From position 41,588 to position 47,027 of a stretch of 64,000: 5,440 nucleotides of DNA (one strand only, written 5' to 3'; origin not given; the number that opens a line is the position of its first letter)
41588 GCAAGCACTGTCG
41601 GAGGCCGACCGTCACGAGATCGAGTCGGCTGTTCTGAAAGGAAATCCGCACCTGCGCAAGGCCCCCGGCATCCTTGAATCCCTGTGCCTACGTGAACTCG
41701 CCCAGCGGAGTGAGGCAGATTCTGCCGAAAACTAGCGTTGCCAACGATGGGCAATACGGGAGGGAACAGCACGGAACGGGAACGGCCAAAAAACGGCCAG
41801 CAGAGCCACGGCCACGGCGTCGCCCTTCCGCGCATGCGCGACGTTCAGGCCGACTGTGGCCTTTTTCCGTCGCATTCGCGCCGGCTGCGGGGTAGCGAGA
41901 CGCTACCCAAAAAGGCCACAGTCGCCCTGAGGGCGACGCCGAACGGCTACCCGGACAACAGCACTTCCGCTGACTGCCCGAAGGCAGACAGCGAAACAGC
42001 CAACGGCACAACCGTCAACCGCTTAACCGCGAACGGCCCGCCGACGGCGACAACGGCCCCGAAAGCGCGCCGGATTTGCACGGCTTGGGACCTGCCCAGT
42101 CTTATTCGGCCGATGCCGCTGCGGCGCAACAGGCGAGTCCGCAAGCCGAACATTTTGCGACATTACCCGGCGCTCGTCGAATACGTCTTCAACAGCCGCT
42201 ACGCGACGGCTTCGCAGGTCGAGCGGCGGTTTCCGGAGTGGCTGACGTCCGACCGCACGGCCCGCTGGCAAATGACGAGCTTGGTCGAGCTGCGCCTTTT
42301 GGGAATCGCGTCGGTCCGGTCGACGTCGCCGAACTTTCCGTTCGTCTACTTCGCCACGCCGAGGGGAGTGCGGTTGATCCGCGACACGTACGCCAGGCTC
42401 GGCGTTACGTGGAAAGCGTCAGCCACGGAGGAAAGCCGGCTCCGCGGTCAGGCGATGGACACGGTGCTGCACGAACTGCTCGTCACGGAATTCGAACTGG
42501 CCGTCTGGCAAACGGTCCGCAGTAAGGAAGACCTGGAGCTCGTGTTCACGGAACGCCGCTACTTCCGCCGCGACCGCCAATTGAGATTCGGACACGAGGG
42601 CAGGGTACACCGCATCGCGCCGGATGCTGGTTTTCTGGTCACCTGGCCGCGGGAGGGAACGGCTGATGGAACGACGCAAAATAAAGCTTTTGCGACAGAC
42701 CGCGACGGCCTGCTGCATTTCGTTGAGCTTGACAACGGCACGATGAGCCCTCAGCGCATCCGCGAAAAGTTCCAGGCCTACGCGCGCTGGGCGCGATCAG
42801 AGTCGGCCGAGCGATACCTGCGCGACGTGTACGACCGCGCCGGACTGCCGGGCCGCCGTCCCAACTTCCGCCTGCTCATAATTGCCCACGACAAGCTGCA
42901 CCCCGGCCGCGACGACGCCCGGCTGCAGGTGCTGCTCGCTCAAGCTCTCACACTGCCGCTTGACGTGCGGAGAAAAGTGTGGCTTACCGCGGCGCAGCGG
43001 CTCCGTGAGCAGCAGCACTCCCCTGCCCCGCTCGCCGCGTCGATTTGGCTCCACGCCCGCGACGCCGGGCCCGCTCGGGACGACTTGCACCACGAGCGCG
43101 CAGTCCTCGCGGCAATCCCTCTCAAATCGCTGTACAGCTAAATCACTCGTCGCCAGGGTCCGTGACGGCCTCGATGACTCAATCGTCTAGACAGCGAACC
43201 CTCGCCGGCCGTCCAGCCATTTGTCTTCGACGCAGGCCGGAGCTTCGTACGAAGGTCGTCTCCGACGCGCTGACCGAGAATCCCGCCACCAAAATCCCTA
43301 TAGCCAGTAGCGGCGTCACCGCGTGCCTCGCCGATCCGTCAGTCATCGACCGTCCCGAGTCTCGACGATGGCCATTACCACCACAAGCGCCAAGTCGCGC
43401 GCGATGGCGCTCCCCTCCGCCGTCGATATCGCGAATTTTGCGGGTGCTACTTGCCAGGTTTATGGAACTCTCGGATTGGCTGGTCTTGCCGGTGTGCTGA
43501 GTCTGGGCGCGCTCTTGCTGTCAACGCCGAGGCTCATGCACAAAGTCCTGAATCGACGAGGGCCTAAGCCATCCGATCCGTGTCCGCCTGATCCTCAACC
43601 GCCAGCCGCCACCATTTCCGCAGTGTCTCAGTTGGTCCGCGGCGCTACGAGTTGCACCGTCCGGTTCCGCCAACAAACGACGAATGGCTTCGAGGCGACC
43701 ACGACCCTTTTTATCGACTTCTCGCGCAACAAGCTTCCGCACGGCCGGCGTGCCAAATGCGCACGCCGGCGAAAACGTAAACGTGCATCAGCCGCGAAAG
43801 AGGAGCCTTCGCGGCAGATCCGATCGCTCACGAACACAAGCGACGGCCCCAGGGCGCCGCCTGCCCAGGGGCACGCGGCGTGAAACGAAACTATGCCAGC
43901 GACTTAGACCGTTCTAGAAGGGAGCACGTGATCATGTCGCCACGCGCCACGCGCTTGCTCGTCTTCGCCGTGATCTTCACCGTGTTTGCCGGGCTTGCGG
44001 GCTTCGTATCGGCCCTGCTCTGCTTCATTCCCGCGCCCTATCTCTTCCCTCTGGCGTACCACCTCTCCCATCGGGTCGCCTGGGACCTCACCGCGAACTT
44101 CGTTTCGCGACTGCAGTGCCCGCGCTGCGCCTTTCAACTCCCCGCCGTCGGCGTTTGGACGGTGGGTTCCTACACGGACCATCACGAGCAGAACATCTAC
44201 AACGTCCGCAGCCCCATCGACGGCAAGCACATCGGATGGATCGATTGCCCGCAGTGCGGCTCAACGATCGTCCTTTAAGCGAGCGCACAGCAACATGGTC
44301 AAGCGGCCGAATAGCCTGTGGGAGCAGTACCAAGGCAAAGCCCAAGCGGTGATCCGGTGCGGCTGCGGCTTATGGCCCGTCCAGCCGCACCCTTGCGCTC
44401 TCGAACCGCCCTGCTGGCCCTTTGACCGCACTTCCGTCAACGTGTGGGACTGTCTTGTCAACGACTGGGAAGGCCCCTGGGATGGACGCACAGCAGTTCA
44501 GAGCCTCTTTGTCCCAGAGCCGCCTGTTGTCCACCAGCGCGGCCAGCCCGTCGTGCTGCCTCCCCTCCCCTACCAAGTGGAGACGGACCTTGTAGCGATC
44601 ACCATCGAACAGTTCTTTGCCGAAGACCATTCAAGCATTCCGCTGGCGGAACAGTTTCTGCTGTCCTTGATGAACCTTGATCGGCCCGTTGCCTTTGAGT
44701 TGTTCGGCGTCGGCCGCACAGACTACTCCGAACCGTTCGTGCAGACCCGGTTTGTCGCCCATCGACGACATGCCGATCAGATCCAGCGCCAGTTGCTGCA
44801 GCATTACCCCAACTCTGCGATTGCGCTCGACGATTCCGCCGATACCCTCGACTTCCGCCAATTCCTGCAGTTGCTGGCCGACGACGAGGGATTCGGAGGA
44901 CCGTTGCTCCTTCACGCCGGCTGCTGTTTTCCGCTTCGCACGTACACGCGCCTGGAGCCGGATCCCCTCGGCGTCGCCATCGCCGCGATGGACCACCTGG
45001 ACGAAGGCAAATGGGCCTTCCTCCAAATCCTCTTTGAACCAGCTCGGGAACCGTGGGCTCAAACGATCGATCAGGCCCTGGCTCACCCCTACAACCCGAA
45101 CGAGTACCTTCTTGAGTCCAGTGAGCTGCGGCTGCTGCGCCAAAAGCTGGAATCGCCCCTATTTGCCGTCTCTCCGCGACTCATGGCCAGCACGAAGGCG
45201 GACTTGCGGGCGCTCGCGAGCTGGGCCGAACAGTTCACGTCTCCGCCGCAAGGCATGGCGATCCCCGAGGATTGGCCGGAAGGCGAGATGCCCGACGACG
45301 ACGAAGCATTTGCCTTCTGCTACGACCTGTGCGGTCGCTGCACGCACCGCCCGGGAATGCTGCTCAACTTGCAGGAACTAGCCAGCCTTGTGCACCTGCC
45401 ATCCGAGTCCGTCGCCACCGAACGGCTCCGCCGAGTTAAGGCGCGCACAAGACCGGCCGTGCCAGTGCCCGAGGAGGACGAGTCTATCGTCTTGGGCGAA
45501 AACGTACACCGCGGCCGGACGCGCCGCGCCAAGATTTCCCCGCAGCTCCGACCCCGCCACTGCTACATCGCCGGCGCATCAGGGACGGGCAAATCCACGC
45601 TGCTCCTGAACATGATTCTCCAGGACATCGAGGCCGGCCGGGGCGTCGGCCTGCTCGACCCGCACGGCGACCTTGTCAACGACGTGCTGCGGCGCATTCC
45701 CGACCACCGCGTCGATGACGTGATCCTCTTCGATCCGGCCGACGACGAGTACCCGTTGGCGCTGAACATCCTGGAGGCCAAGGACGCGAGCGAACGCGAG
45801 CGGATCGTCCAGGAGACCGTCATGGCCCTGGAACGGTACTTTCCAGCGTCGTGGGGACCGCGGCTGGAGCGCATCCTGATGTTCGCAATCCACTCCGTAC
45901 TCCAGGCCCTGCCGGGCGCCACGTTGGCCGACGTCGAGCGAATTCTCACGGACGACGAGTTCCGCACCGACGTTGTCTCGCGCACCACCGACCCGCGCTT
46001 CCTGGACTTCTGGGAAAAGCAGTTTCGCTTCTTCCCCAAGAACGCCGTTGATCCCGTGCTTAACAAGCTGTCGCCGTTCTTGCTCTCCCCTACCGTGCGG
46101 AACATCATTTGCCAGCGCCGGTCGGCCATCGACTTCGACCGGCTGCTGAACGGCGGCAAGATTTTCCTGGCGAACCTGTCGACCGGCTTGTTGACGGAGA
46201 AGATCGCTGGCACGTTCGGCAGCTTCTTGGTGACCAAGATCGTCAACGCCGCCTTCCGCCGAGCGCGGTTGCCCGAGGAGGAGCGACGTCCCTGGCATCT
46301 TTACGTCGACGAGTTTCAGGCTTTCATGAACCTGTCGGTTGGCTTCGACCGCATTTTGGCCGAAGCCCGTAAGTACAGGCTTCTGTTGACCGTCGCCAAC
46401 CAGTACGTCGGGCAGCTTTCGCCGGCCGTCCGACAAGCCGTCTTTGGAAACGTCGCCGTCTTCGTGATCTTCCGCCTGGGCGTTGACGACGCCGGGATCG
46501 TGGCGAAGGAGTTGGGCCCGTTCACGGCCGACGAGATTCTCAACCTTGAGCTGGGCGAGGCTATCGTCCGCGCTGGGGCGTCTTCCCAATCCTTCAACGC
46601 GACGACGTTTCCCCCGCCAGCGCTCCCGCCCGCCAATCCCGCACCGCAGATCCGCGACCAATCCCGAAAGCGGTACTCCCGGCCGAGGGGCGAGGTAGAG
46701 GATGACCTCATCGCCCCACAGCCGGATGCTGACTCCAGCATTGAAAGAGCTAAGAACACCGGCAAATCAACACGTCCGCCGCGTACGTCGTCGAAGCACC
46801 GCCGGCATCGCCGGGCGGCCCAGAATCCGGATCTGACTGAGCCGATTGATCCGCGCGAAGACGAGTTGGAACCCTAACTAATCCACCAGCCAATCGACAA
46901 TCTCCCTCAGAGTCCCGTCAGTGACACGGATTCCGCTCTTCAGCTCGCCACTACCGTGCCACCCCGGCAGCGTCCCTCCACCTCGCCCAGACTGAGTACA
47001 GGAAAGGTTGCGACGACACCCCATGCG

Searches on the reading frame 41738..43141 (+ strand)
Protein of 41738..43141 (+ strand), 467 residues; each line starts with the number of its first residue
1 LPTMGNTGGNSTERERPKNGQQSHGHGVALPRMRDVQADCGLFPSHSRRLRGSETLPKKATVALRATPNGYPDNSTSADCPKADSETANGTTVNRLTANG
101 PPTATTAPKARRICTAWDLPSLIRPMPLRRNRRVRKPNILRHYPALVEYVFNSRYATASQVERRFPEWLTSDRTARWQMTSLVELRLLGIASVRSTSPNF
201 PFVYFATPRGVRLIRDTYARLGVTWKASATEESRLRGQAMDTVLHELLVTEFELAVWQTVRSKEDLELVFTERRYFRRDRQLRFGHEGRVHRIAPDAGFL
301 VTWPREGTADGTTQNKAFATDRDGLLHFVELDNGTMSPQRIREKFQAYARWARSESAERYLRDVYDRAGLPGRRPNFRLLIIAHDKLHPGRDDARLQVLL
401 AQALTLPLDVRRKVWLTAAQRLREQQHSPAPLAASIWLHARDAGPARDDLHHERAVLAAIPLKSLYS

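Call 9: search_protein_families(library=pfam, proteins=[window:41738-43141:+], max_evalue=0.01)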
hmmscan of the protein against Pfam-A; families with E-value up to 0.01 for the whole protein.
window:41738-43141:+ (467 aa): 1 family
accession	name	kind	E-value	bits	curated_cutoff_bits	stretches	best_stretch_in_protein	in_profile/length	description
PF13814.12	Replic_Relax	-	9e-14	52.4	25.3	1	153-359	7-183/191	Replication-relaxation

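Call 27: search_protein_families(library=ncbifam, proteins=[window:41738-43141:+], max_evalue=0.001)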
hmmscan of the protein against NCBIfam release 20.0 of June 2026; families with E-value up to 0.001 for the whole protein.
window:41738-43141:+ (467 aa): 0 families

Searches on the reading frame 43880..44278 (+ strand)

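Call 9: search_protein_families(library=pfam, proteins=[window:43880-44278:+], max_evalue=0.01)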
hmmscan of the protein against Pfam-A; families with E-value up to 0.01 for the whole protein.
window:43880-44278:+ (132 aa): 1 family
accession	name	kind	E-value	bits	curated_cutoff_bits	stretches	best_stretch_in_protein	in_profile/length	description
PF23548.1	Zn_ribbon_FGT1_2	-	0.0015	18.6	27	0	121-131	21-31/35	FORGETTER1 second zinc ribbon domain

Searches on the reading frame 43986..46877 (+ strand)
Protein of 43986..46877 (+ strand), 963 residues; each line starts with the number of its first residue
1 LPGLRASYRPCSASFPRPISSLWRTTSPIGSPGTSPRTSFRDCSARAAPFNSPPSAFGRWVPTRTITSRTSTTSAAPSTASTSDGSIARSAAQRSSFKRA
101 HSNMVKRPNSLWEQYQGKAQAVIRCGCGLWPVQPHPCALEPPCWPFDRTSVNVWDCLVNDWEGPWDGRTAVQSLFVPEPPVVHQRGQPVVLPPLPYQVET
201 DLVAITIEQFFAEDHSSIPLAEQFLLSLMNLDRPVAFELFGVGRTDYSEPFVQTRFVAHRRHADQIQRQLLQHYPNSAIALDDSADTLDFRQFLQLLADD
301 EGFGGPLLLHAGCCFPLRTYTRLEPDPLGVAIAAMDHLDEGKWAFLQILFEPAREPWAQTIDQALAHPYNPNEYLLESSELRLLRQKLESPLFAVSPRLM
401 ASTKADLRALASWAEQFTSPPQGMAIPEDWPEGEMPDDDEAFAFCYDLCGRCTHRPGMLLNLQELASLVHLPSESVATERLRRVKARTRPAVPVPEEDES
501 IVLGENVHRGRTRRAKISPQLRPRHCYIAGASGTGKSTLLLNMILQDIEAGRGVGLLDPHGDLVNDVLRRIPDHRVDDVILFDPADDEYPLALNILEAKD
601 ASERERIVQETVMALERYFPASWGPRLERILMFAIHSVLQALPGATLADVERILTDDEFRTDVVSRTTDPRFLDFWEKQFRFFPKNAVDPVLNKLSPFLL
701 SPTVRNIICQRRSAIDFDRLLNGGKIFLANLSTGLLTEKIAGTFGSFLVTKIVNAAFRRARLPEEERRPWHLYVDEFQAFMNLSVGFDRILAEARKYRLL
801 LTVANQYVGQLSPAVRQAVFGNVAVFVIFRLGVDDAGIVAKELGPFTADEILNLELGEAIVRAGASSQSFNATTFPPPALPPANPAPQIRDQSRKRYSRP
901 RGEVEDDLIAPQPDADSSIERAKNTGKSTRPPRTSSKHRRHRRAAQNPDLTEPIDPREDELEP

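Call 9: search_protein_families(library=pfam, proteins=[window:43986-46877:+], max_evalue=0.01)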
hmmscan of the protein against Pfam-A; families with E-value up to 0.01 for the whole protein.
window:43986-46877:+ (963 aa): 5 families
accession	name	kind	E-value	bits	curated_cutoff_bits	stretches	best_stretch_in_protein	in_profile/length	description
PF25199.1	nSTAND_NTPase5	-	3.9e-06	27.2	34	1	518-601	36-121/145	Novel STAND NTPase 5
PF10412.15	TrwB_AAD_bind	-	2.4e-05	23.9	20.5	1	519-657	11-143/387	Type IV secretion-system coupling protein DNA-binding domain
PF01935.23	DUF87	-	0.0013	19.3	23.2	1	516-590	15-84/220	Helicase HerA, central domain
PF13191.12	AAA_16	-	0.0015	19.5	32.6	0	522-551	23-51/167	AAA ATPase domain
PF12696.13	TraG-D_C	-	0.0044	17.4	22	0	770-848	2-84/126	TraM recognition site of TraD and TraG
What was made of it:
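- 43986..46877 (+): TraG/TrwB-like coupling ATPase of the element, the backbone gene just upstream (true start probably later than the ORF start). TrwB_AAD_bind, TraG-D_C, DUF87 (call 9).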

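Call 26: search_protein_families(library=padloc, proteins=[window:43986-46877:+], max_evalue=0.001)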
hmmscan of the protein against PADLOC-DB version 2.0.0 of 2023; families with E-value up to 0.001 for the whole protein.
window:43986-46877:+ (963 aa): 3 families
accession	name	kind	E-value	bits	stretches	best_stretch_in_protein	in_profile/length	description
PDLC04140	mad8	-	1.5e-17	62.1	1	502-865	5-290/314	mads_8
PDLC04103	HerA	-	1.2e-06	25.2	0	521-562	170-211/579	-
PDLC04102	HerA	-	0.00082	15.8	0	771-853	514-594/654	-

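Call 27: search_protein_families(library=ncbifam, proteins=[window:43986-46877:+], max_evalue=0.001)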
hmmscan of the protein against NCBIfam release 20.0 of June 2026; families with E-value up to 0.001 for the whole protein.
window:43986-46877:+ (963 aa): 2 families
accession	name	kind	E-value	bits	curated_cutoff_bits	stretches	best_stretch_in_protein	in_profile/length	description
TIGR03743.1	SXT_TraD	subfamily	2.5e-05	22.9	366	1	519-571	171-225/636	conjugative transfer system coupling protein TraD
NF045973.1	conju_CD1115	equivalog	4.8e-05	22.4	250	0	501-583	2-82/442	VirD4-like conjugal transfer protein, CD1115 family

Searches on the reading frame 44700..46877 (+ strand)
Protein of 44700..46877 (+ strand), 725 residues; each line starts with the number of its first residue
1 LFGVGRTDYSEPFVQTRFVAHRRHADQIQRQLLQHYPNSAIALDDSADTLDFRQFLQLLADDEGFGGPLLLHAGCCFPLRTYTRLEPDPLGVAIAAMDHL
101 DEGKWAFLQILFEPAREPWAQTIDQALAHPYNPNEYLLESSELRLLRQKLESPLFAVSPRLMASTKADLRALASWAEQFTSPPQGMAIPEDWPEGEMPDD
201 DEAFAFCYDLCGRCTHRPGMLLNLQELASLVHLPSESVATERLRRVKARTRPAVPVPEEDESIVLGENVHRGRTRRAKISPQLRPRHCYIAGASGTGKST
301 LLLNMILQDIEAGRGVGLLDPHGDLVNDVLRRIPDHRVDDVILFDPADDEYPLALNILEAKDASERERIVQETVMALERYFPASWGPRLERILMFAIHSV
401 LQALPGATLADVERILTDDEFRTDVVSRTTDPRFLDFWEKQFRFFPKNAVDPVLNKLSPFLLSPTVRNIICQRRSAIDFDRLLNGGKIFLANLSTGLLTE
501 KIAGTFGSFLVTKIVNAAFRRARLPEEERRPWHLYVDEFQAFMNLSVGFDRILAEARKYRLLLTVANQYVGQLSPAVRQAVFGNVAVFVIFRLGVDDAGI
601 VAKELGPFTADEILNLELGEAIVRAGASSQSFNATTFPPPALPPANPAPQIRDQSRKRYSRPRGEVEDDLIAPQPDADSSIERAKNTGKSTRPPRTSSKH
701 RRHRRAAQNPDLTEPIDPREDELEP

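Call 45: find_related_loci(query=window:44700-46877:+, collection=genome_contigs, flank=10000)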
Query window:44700-46877:+ (725 aa) in genome_contigs; peptide patterns used: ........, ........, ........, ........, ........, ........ (x = any residue, [..] = any of these).
171 stretches matched a pattern; 28 encode a relative of the query (tblastn E <= 1e-3); 28 distinct loci.
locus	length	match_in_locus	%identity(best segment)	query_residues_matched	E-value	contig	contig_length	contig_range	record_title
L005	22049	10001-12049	62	9-694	0e+0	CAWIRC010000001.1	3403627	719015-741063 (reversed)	MAG: Pirellulales bacterium isolate MFD04408.bin.2.94 genome assembly, contig: contig_23218, whole genome shotgun sequen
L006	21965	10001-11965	61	8-670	0e+0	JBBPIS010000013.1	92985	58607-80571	MAG: Planctomycetota bacterium isolate BPF1-02-04_bin_2 NODE_28_length_92985_cov_9.976918, whole genome shotgun sequence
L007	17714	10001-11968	60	9-670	0e+0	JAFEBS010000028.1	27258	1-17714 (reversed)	MAG: Planctomycetota bacterium isolate SZAS-6 PLAN-KAN-1__28__length-27258, whole genome shotgun sequence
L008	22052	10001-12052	59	9-723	0e+0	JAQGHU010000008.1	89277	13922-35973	MAG: Schlesneria sp. isolate RYN_441 scaffold_517844, whole genome shotgun sequence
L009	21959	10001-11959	59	9-670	0e+0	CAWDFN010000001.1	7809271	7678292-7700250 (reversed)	MAG: uncultured Planctomycetia bacterium isolate MFD06085.bin.3.380 genome assembly, contig: contig_207, whole genome sh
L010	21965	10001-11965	61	8-670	0e+0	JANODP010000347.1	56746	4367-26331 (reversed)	MAG: Schlesneria sp. isolate VAR_17_metabat_110 VAR_17_k141_566066, whole genome shotgun sequence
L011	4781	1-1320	63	267-723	0e+0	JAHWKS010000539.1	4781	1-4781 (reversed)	MAG: Planctomycetota bacterium isolate 0813_bin24 NODE_9545_length_4781_cov_5.020525, whole genome shotgun sequence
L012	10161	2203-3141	62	387-723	5e-125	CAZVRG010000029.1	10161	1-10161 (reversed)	MAG TPA_asm: uncultured Candidatus Saccharibacteria bacterium isolate SRP178908_co1_39 genome assembly, contig: NODE_496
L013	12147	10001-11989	33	14-679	2e-104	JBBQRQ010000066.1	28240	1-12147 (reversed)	MAG: Verrucomicrobiota bacterium isolate Co_metawrap_1697 Cmw_1697_k141_23685824_length_28240_cov_21.0000, whole genome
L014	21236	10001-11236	42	261-668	6e-89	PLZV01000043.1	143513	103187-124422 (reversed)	MAG: Verrucomicrobia bacterium isolate palsa_1439 73.20120700_P3D.107_contig_62111, whole genome shotgun sequence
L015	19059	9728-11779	58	9-723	0e+0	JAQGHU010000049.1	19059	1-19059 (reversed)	MAG: Schlesneria sp. isolate RYN_441 scaffold_130930, whole genome shotgun sequence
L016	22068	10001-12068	37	10-714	5e-104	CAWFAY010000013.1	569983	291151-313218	MAG: uncultured Acidobacteriaceae bacterium isolate MFD00822.bin.2.91 genome assembly, contig: contig_45350, whole genom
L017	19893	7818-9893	31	24-672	5e-85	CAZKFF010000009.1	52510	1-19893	MAG TPA_asm: uncultured Candidatus Saccharibacteria bacterium isolate SRP263527_co2_181 genome assembly, contig: NODE_42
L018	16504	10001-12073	29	25-672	5e-81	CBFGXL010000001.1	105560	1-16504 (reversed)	MAG TPA_asm: uncultured bacterium isolate SRR32277370_binner13_Refined_17 genome assembly, contig: ERZ27321089.6, whole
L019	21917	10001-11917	32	76-667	3e-80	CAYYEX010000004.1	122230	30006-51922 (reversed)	MAG TPA_asm: uncultured Candidatus Saccharibacteria bacterium isolate ERP113451_co1_280 genome assembly, contig: NODE_62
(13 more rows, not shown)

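Call 51: search_protein_families(library=pfam, proteins=[L005:12094-15516:-, L010:13481-16807:-, L010:12780-13469:-, L010:12266-12826:-], max_evalue=0.001)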
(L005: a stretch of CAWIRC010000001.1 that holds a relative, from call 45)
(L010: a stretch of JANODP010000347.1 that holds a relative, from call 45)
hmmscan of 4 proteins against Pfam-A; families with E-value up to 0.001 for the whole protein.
L005:12094-15516:- (1140 aa): 1 family
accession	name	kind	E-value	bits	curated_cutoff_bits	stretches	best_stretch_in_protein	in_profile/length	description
PF13614.12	AAA_31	-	8.8e-06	26.2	27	0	668-718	13-63/177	AAA domain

L010:13481-16807:- (1108 aa): 6 families
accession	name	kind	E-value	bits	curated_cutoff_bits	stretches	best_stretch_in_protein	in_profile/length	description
PF08448.16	PAS_4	-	7.8e-49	164.9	23.1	4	397-509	2-110/110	PAS fold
PF00989.32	PAS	-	2.8e-30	105.1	22.6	1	391-503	2-112/113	PAS fold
PF13426.13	PAS_9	-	3.3e-27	95.2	27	1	400-506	1-103/103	PAS domain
PF13188.13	PAS_8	-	2.8e-21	75.1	21.8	1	391-446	2-57/65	PAS domain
PF02518.31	HATPase_c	-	5e-16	59.6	26.4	1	987-1099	7-109/111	Histidine kinase-, DNA gyrase B-, and HSP90-like ATPase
PF08447.18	PAS_3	-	5.8e-10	39.7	25.6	1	172-245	5-79/89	PAS fold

L010:12780-13469:- (229 aa): 1 family
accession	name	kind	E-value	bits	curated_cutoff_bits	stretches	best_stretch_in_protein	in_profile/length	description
PF00072.30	Response_reg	-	1.9e-07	31.6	30.2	1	9-129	1-102/111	Response regulator receiver domain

L010:12266-12826:- (186 aa): 0 families

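Call 66: search_protein_families(library=pfam, proteins=[L008:13394-19459:-, L015:12558-19052:-, L009:13011-14876:+, L009:15027-17444:+, L006:12987-14621:+, L006:14646-15701:+, L006:15746-17041:+, L007:13066-14646:+, L007:12298-13056:+], max_evalue=0.0001)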
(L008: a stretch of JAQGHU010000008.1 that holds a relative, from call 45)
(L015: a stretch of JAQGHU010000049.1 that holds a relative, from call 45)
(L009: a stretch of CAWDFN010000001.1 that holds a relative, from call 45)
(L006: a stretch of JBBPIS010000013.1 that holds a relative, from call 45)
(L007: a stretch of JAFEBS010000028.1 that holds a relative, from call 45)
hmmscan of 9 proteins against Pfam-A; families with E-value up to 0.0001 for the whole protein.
L008:13394-19459:- (2021 aa): 0 families

L015:12558-19052:- (2164 aa): 1 family
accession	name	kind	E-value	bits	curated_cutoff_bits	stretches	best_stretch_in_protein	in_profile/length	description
PF05593.20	RHS_repeat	-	2.5e-07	31.4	22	1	1272-1302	1-31/38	RHS Repeat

L009:13011-14876:+ (621 aa): 0 families

L009:15027-17444:+ (805 aa): 2 families
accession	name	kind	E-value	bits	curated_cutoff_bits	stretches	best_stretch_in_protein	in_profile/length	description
PF00069.31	Pkinase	-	2.3e-29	103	31.7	1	333-592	1-258/263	Protein kinase domain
PF07714.23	PK_Tyr_Ser-Thr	-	5.7e-15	55.8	23.1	1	334-584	2-248/258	Protein tyrosine and serine/threonine kinase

L006:12987-14621:+ (544 aa): 4 families
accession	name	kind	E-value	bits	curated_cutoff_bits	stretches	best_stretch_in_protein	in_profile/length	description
PF00005.33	ABC_tran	-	8.4e-33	114.3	25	1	313-451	2-136/137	ABC transporter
PF00528.27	BPD_transp_1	-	1e-22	81.2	26.4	1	86-255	2-179/184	Binding-protein-dependent transport system inner membrane component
PF13304.12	AAA_21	-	1.4e-06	29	27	0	399-484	220-300/304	AAA domain, putative AbiEii toxin, Type IV TA system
PF13401.12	AAA_22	-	9.6e-05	23.1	27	0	324-449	7-92/130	AAA domain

L006:14646-15701:+ (351 aa): 2 families
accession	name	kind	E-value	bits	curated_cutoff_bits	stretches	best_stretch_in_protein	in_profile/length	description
PF13379.11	NMT1_2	-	3.5e-09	37.3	24.7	1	140-254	122-241/252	NMT1-like family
PF09084.16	NMT1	-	3.8e-09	37.2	20.5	1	114-244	65-202/216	NMT1/THI5 like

L006:15746-17041:+ (431 aa): 0 families

L007:13066-14646:+ (526 aa): 0 families

L007:12298-13056:+ (252 aa): 4 families
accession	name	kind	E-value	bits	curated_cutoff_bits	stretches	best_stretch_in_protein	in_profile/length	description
PF13489.12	Methyltransf_23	-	5.7e-08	33.1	27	1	49-130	19-96/164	Methyltransferase domain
PF13649.12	Methyltransf_25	-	2.9e-07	31.5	27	1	56-138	1-87/97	Methyltransferase domain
PF08242.18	Methyltransf_12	-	3e-06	28.3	30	1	57-137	1-85/98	Methyltransferase domain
PF08241.18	Methyltransf_11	-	9.5e-06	26.6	21.2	1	57-141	1-88/95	Methyltransferase domain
